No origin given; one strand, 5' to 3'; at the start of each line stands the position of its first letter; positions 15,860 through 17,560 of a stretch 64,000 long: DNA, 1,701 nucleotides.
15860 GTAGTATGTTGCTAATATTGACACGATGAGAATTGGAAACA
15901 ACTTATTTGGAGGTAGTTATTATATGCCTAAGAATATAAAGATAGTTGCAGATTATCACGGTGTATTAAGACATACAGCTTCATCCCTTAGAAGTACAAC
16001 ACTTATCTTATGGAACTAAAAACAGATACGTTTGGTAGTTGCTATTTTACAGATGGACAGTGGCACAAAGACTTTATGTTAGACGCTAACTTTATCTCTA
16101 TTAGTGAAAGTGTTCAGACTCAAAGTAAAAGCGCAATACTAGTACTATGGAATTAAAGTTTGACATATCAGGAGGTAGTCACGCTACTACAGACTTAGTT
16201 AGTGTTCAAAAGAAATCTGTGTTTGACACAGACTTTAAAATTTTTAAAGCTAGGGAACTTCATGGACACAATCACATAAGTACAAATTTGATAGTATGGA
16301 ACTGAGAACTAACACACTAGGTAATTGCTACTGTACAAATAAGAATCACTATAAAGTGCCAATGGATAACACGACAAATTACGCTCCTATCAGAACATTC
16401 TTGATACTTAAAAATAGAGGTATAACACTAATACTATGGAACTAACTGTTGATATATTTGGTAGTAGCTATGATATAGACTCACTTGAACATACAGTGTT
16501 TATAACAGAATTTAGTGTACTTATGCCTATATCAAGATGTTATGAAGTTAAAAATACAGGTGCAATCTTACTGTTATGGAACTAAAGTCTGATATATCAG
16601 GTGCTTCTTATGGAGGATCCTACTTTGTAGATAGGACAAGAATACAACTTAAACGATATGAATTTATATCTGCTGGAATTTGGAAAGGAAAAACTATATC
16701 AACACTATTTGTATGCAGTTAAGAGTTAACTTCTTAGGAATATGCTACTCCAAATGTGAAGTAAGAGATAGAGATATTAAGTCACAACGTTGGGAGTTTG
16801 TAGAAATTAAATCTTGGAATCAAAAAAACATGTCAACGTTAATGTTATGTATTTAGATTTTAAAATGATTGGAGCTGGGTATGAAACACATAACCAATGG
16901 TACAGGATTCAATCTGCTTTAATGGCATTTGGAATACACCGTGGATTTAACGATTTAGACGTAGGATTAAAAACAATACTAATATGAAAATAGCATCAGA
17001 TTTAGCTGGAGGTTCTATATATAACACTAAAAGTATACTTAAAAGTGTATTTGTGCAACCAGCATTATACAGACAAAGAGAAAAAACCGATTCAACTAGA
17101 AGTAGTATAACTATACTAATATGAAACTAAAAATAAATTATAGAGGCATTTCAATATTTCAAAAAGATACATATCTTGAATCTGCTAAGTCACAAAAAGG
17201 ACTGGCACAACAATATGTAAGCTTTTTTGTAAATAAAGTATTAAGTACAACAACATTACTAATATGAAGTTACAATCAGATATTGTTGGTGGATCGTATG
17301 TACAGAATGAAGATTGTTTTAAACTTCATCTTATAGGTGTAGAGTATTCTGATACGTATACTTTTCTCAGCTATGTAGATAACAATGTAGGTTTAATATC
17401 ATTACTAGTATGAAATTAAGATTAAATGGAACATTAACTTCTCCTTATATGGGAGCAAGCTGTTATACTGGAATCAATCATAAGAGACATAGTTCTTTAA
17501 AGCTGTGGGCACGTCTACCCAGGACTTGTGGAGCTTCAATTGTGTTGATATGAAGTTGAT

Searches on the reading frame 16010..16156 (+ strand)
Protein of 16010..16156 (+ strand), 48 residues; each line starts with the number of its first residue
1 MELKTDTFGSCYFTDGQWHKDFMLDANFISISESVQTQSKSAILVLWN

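Call 11: search_protein_families(library=phrogs, proteins=[window:16010-16156:+], max_evalue=1)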
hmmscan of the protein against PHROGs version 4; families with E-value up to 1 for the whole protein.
window:16010-16156:+ (48 aa): 1 family
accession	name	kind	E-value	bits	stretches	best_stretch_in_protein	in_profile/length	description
phrog_36844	-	unknown function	0.11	13.8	1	9-39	23-51/65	-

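Call 23: find_homologous_proteins(query=A1, max_evalue=0.01)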
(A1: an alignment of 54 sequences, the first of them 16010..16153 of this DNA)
Query A1 (54 sequences) (48 aa, profile of the alignment): 4 proteins with E <= 0.01 among 24 candidates.
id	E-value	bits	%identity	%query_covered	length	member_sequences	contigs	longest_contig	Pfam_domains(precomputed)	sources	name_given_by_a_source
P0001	6.0e-4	39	92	100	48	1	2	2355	-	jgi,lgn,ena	jgi:hypothetical protein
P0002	2.4e-3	37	36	23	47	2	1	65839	-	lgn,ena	-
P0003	5.2e-3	36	36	23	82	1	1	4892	-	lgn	-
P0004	9.4e-3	35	-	-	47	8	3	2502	-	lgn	-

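Call 25: find_encoding_contigs(protein=P0002, flank=10000, max_places=4)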
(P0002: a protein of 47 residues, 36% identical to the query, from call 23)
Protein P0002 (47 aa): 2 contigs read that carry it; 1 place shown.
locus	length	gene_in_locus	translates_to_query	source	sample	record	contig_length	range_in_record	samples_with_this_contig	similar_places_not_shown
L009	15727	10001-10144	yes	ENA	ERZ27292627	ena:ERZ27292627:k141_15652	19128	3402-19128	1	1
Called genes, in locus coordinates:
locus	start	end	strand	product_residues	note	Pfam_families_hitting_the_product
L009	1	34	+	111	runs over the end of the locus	-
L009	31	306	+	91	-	-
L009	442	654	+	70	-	-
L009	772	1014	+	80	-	-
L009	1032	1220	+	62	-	-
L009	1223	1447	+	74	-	-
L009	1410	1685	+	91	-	-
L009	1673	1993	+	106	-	-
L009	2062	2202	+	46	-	-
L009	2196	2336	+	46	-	-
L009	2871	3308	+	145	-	PF04002:RadC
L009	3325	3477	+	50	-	-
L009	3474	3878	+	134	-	-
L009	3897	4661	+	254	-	-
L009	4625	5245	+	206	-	-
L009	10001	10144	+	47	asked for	-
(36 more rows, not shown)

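Call 27: find_encoding_contigs(protein=P0003, flank=10000, max_places=4)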
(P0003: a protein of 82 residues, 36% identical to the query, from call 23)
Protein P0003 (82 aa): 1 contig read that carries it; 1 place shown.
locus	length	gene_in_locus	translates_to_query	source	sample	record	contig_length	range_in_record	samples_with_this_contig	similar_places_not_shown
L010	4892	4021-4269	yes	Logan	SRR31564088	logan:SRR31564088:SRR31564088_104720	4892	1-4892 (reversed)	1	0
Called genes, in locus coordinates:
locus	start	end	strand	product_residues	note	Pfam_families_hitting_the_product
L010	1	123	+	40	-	?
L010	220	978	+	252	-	-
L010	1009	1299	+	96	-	-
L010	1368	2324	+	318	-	PF03781:FGE-sulfatase (weak)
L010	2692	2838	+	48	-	-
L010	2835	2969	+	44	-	-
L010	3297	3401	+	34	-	-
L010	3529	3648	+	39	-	-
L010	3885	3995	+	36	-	-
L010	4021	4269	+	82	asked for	-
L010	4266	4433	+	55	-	-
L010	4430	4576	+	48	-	-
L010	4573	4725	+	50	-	-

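Call 32: search_protein_representatives(alignment_id=A1)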
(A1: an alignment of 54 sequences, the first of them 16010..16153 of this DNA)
Query: 54 sequences, 46 profile positions. Proteins with E-value up to 0.001 (for the whole library): 4; up to 1e-10: 0; up to 1e-30: 0. The best 4 are listed.
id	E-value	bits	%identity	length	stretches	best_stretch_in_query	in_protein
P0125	3.1e-05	41.4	-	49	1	1-46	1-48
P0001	1.9e-04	38.9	-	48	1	1-46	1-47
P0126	4.1e-04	37.8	-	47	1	1-46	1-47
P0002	7.5e-04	37.0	-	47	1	1-46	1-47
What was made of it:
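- Tried and rejected: A profile search of 1.84 billion representative proteins and of the 5.8-billion-cluster collection returned only same-species variants (calls 23, 32).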

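Call 54: predict_structure(alignment_id=A1)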
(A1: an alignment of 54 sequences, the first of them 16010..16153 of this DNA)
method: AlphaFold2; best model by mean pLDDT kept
length: 48 residues; sequences in the alignment: 54
mean_pLDDT: 57.2   pTM: 0.21
mean pLDDT of the five models: 57.2, 56.0, 55.7, 55.0, 54.4
residues with pLDDT >= 90: 0; 70-90: 8; 50-70: 26; < 50: 14
segments of 3 or more residues with pLDDT < 50: 17-30
pLDDT, mean of each block of 10 residues (from residue 1): 64 51 44 57 73
secondary structure, 60 per line:
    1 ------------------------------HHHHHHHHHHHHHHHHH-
elements in order: H31-47

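Call 57: search_solved_structures(query=A1, max_evalue=10)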
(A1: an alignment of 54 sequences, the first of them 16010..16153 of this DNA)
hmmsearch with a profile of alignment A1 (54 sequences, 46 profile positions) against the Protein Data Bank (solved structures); distinct sequences matched with E-value up to 10: 0.
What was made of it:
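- There is no PDB profile match (call 57).
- Tried and rejected: A PDB profile search found nothing at E<=10 (call 57).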

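Call 58: search_protein_families(library=padloc, proteins=[window:16010-16153:+], max_evalue=0.1)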
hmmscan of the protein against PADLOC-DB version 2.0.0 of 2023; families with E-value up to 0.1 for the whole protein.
window:16010-16153:+ (48 aa): 0 families

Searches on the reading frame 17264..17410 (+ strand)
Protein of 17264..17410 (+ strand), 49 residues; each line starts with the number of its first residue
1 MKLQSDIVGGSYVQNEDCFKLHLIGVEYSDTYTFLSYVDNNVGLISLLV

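Call 91: predict_structure(alignment_id=A4)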
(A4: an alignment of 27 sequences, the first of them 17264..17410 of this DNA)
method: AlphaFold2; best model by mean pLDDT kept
length: 49 residues; sequences in the alignment: 27
mean_pLDDT: 55.8   pTM: 0.16
mean pLDDT of the five models: 55.8, 52.9, 50.8, 50.0, 46.9
residues with pLDDT >= 90: 0; 70-90: 0; 50-70: 40; < 50: 9
segments of 3 or more residues with pLDDT < 50: 28-30
pLDDT, mean of each block of 10 residues (from residue 1): 56 59 50 51 63
secondary structure, 60 per line:
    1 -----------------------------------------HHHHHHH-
elements in order: H42-48
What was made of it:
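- A monomer does not fold confidently in AlphaFold2, as expected for an obligate oligomer (calls 54, 91).
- Tried and rejected: The models are unusable, so no fold search was run (calls 54, 91).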
